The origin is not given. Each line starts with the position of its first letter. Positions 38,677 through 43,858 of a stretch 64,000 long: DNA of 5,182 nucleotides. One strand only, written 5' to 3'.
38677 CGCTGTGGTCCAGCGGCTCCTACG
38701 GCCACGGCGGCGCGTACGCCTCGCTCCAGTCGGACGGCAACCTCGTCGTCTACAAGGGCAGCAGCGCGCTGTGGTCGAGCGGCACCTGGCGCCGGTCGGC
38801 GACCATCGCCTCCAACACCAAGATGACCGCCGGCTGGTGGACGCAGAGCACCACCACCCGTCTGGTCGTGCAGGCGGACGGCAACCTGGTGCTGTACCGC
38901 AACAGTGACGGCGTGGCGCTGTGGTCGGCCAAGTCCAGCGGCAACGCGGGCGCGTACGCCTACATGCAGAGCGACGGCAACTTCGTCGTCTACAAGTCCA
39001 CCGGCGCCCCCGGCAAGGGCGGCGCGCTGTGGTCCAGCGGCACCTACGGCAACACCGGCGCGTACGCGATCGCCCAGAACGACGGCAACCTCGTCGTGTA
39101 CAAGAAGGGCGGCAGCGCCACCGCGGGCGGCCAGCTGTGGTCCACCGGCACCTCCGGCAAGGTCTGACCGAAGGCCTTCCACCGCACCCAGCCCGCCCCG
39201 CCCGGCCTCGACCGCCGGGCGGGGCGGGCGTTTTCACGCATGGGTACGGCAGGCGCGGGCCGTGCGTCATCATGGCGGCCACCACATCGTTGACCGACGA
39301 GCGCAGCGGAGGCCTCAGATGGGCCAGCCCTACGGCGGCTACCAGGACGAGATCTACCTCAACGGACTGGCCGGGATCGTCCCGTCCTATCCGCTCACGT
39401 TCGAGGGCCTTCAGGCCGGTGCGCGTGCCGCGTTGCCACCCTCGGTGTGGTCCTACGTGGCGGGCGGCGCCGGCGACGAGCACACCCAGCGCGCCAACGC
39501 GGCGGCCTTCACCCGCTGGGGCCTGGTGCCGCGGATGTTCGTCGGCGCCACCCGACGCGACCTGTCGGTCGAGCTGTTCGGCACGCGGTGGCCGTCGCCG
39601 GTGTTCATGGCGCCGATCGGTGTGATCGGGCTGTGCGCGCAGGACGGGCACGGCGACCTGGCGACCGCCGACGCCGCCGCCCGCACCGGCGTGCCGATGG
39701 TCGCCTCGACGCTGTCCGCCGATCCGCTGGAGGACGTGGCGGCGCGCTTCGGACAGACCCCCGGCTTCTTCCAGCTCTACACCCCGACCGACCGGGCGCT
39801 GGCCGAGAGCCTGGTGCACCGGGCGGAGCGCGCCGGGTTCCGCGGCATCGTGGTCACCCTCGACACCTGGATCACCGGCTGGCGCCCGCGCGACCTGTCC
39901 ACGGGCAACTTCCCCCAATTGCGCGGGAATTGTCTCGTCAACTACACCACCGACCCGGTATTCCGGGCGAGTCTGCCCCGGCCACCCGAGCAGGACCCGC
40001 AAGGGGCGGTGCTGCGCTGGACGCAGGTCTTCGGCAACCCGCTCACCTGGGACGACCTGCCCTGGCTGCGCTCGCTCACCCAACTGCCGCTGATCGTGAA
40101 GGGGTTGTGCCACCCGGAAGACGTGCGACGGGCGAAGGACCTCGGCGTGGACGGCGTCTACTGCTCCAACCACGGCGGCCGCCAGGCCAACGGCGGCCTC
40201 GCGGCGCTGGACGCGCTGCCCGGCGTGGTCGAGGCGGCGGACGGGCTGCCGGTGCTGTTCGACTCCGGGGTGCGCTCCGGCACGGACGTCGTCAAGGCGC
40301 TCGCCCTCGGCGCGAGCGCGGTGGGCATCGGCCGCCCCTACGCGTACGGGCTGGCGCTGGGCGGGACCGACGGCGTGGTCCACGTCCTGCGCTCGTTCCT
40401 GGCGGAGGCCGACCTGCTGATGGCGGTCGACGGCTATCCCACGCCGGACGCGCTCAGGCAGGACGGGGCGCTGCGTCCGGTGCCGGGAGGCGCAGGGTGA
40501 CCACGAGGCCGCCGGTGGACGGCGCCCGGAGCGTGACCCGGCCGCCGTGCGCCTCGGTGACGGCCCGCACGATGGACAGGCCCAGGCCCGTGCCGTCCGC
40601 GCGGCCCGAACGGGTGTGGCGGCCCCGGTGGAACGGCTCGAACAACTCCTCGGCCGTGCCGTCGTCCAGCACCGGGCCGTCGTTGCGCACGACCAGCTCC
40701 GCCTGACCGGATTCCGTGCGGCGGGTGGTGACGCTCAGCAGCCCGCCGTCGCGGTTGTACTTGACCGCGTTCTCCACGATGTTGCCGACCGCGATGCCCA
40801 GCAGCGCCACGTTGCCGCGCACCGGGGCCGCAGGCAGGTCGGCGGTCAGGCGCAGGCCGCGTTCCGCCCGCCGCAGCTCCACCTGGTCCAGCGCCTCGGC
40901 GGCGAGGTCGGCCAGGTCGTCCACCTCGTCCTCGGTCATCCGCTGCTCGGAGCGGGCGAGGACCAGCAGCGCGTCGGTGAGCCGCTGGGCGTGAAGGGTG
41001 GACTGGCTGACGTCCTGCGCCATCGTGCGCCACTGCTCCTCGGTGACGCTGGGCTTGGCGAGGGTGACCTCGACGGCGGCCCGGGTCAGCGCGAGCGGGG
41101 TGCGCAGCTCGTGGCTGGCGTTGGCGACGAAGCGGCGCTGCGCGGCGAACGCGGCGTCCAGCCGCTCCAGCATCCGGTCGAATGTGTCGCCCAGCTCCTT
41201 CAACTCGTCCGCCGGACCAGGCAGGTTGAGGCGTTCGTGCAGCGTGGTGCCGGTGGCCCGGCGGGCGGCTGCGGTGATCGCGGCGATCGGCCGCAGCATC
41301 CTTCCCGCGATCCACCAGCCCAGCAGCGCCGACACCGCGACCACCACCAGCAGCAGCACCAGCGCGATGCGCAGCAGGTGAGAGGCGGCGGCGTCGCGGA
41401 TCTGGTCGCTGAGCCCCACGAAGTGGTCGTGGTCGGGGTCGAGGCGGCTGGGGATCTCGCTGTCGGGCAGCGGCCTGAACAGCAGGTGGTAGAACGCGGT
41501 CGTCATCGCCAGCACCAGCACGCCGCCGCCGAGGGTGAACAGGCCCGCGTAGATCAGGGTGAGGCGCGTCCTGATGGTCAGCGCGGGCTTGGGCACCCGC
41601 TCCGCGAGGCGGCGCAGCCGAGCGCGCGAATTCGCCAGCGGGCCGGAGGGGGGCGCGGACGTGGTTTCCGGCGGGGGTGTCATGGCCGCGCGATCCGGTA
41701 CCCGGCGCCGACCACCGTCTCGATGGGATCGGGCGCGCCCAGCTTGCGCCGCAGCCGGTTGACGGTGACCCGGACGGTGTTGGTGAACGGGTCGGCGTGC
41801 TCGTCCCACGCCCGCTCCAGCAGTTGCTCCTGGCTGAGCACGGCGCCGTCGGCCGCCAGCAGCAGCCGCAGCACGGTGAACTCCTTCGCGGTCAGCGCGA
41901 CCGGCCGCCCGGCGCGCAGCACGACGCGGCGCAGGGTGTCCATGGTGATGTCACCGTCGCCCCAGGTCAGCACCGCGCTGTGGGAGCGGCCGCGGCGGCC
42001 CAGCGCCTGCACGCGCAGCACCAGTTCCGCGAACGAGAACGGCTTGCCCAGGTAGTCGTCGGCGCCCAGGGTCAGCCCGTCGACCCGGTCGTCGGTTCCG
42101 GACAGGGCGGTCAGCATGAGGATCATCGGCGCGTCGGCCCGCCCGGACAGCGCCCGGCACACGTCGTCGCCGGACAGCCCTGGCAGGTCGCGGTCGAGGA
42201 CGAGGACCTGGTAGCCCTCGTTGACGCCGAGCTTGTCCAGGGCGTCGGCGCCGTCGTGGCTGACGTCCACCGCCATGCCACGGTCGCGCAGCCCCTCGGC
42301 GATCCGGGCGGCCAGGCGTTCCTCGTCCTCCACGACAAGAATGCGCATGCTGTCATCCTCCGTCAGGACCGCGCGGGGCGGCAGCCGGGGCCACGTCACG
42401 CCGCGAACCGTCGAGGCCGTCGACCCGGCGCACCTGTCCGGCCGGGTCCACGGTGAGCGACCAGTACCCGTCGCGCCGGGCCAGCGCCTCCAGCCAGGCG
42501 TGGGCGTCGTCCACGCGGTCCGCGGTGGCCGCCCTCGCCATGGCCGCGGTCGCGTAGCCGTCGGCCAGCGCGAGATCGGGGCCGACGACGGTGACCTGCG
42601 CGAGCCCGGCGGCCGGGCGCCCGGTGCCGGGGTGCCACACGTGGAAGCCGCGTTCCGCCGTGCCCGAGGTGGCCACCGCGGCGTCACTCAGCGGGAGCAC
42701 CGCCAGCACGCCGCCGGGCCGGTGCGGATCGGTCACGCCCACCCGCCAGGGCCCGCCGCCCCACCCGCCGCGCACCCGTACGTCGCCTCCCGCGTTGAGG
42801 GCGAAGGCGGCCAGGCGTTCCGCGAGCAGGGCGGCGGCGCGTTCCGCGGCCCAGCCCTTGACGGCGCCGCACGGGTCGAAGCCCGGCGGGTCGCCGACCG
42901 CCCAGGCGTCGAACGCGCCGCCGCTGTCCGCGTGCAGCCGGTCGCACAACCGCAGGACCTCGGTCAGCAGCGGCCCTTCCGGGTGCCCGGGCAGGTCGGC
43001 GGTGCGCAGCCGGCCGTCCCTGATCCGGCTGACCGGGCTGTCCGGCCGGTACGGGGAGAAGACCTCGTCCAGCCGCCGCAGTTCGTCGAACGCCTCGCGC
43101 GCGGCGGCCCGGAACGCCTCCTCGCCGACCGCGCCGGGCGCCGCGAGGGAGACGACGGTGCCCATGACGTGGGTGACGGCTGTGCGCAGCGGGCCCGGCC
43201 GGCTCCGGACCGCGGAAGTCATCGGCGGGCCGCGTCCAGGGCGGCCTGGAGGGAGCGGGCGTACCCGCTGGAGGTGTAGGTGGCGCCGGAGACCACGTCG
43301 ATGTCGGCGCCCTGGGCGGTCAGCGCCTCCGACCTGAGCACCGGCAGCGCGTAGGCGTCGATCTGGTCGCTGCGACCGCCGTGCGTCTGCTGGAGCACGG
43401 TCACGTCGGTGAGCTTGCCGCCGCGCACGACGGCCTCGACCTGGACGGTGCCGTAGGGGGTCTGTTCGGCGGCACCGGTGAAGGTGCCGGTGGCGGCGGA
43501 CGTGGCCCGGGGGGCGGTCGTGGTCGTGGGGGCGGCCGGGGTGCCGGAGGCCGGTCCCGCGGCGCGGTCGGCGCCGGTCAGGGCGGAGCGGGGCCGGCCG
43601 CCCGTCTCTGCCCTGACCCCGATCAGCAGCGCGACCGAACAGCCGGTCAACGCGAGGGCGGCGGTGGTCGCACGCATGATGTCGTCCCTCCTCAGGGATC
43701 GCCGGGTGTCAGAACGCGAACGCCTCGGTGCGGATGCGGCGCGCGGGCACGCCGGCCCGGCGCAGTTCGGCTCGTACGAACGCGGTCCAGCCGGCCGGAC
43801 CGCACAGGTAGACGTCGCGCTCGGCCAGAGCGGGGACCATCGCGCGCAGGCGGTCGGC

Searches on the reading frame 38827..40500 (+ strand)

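Call 39: search_protein_families(library=pfam, proteins=[window:38827-40500:+], max_evalue=0.001)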
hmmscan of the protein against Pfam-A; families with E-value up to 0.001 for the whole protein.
window:38827-40500:+ (557 aa): 3 families
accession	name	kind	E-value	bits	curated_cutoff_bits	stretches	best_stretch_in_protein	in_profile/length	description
PF01070.24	FMN_dh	-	6.8e-112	374.4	24.9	1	199-546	1-346/350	FMN-dependent dehydrogenase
PF05690.20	ThiG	-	0.00033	20.5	23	0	455-499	158-201/247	Thiazole biosynthesis protein ThiG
PF00478.31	IMPDH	-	0.00049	19.7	25.6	1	467-506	199-240/345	IMP dehydrogenase / GMP reductase domain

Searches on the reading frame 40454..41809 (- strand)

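Call 39: search_protein_families(library=pfam, proteins=[window:40454-41809:-], max_evalue=0.001)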
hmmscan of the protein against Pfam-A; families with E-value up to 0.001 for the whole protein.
window:40454-41809:- (451 aa): 3 families
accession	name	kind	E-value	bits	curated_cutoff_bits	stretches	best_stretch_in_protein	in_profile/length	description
PF02518.31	HATPase_c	-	9.8e-21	74.7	26.4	1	336-444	5-110/111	Histidine kinase-, DNA gyrase B-, and HSP90-like ATPase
PF00512.31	HisKA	-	2.2e-11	44.1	26.9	1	223-289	1-65/66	His Kinase A (phospho-acceptor) domain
PF00672.30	HAMP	-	4.6e-09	36.9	25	1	166-218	1-52/53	HAMP domain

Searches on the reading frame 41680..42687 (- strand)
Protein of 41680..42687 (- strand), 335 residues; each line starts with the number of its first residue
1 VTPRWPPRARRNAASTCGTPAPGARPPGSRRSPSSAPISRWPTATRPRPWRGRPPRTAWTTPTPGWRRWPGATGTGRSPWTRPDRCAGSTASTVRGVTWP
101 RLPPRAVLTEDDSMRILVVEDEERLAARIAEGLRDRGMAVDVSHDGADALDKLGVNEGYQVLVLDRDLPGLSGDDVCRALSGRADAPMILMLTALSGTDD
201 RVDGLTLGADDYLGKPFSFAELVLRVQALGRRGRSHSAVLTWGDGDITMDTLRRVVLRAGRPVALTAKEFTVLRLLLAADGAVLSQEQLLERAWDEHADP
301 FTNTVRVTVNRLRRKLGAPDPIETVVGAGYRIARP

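Call 39: search_protein_families(library=pfam, proteins=[window:41680-42687:-], max_evalue=0.001)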
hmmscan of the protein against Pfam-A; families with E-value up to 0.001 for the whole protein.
window:41680-42687:- (335 aa): 2 families
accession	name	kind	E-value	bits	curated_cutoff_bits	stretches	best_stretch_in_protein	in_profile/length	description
PF00486.34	Trans_reg_C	-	1.4e-22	79.9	26.2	1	260-332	1-77/77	Transcriptional regulatory protein, C terminal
PF00072.30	Response_reg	-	6.6e-21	75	30.2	1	116-226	1-110/111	Response regulator receiver domain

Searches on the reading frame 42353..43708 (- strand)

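Call 39: search_protein_families(library=pfam, proteins=[window:42353-43708:-], max_evalue=0.001)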
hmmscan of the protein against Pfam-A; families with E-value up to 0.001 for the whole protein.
window:42353-43708:- (451 aa): 1 family
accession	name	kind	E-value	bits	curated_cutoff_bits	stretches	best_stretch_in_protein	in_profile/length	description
PF02424.20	ApbE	-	1.8e-37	129.8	25.6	2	277-392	126-246/266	ApbE family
